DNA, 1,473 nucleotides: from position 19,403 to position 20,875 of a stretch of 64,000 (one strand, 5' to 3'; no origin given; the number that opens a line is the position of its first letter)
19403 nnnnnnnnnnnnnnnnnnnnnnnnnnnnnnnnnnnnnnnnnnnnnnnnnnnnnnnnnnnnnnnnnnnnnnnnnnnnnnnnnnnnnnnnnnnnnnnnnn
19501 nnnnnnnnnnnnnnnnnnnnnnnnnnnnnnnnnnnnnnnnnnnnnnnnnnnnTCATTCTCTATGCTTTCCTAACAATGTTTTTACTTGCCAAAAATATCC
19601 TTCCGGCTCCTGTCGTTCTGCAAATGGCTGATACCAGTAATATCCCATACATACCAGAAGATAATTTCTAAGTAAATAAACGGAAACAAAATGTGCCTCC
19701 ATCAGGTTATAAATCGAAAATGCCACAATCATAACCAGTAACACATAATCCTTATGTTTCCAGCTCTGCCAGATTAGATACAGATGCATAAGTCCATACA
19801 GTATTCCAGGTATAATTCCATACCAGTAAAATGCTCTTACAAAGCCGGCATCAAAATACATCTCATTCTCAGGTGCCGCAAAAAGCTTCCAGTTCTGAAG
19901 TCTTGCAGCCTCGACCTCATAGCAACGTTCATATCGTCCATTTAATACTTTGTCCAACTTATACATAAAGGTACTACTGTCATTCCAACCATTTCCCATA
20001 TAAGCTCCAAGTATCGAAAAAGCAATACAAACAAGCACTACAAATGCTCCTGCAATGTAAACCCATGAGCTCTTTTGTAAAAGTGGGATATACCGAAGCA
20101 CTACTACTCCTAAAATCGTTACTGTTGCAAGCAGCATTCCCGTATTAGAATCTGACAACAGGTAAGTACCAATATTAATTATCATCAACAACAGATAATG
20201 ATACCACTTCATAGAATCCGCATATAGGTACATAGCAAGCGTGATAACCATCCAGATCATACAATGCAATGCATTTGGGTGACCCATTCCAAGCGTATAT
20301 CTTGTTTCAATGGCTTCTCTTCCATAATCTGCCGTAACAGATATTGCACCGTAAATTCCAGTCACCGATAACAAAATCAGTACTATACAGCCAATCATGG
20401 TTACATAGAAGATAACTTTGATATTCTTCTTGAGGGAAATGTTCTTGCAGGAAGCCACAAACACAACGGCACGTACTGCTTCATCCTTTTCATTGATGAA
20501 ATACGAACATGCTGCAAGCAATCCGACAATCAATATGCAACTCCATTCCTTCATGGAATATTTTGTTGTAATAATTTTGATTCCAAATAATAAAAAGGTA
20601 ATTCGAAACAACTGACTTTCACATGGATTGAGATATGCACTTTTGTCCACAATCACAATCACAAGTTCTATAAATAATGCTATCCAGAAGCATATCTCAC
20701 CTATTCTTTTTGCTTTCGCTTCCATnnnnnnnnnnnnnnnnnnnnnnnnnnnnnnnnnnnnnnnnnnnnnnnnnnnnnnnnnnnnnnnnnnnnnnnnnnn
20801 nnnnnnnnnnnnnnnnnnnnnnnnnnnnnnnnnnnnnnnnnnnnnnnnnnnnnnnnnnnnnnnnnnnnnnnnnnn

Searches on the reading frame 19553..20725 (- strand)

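Call 7: search_protein_families(library=pfam, proteins=[window:19553-20725:-], max_evalue=0.0001)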
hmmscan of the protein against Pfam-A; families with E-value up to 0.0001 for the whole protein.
window:19553-20725:- (390 aa): 0 families

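Call 23: search_protein_families(library=ncbifam, proteins=[window:19553-20725:-], max_evalue=0.01)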
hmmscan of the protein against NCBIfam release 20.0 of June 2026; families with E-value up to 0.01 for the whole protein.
window:19553-20725:- (390 aa): 0 families

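Call 26: search_protein_families(library=pfam, proteins=[window:19553-20725:-], max_evalue=10)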
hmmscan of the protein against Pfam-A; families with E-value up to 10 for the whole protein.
window:19553-20725:- (390 aa): 2 families
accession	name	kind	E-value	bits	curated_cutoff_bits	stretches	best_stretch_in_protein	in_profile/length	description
PF04932.20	Wzy_C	-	0.0096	16.2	31.7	1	180-241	2-61/149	O-Antigen ligase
PF10177.14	DUF2371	-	0.66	10.7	22.9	1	207-242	28-63/143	Uncharacterised conserved protein (DUF2371)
